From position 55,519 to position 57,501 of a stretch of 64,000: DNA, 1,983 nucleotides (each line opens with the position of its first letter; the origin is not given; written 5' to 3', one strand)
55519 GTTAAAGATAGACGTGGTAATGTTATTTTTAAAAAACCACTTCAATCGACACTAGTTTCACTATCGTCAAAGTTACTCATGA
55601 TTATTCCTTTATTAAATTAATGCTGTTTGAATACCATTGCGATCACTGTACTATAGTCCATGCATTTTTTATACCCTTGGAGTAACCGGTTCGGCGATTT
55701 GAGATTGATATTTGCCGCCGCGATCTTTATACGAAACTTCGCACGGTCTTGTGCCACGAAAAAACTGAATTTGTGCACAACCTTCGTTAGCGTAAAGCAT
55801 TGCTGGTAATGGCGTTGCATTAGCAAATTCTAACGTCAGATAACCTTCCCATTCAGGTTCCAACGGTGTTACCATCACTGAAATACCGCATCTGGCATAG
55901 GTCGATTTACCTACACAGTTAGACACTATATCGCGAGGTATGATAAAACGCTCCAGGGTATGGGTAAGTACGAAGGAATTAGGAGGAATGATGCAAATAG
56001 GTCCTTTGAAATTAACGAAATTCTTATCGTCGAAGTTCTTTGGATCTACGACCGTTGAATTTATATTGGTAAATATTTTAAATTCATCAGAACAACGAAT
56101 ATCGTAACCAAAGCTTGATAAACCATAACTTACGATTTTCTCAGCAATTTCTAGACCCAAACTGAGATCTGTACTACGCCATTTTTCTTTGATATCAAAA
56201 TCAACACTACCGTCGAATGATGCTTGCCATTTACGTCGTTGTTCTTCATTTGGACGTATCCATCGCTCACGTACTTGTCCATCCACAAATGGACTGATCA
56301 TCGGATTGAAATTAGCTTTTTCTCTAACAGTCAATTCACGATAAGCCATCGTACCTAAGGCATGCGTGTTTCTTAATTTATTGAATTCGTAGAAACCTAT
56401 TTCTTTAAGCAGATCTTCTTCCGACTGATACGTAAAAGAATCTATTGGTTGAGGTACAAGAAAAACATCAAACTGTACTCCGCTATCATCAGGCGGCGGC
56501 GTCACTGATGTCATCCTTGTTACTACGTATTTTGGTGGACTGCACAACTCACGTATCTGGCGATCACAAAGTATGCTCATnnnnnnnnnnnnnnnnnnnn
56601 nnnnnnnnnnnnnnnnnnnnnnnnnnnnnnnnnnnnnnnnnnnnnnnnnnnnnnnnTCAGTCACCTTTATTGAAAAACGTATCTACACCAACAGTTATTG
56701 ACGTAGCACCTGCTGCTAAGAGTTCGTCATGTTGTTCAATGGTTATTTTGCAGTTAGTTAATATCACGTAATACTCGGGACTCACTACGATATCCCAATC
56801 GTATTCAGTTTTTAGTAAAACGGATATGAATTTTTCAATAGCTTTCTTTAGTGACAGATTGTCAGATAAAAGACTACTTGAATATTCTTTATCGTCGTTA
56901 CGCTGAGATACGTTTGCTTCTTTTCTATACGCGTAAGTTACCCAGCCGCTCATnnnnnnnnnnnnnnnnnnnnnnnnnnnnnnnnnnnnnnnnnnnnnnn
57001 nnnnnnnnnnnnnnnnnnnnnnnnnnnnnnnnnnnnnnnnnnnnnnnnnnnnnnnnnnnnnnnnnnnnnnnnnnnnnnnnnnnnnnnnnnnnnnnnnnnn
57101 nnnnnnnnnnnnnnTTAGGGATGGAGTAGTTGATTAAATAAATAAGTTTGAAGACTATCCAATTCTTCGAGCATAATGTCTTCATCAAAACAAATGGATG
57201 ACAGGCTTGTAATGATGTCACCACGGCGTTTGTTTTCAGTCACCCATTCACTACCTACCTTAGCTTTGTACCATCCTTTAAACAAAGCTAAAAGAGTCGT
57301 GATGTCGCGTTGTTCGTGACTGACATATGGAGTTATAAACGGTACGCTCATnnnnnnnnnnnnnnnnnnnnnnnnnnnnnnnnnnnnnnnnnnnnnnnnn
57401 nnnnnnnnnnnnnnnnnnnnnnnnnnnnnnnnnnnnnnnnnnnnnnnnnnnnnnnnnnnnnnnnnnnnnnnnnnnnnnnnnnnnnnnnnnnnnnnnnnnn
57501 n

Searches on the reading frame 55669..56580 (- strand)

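Call 39: search_protein_families(library=pfam, proteins=[window:55669-56580:-], max_evalue=0.1)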
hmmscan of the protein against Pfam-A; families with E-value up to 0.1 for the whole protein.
window:55669-56580:- (303 aa): 2 families
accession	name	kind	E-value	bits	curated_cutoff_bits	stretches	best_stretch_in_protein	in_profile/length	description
PF22769.1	DCD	-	1.6e-28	100.2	27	1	151-275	23-152/153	dCTP deaminase-like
PF12611.13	Flagellar_put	-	0.058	13.6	21.1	0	168-178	14-24/24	Putative flagellar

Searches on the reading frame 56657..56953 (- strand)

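Call 4: search_protein_families(library=pfam, proteins=[window:56657-56953:-], max_evalue=1)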
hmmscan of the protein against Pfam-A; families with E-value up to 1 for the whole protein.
window:56657-56953:- (98 aa): 1 family
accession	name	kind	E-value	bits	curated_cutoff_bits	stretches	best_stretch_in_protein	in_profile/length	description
PF15203.11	TMEM95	-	0.068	13.2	27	1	13-88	24-98/151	TMEM95 family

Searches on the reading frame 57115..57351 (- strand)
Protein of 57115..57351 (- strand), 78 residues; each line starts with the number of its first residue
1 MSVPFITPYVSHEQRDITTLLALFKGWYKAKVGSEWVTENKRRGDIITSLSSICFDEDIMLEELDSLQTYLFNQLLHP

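Call 4: search_protein_families(library=pfam, proteins=[window:57115-57351:-], max_evalue=1)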
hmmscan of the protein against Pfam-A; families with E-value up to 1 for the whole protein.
window:57115-57351:- (78 aa): 0 families

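Call 99: find_homologous_proteins(query=window:57115-57351:-, max_evalue=0.001)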
Query window:57115-57351:- (78 aa): 1 proteins with E <= 0.001 among 1 candidates.
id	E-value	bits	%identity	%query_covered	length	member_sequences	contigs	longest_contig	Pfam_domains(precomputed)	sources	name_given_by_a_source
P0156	1.4e-45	170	100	100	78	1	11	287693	-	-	-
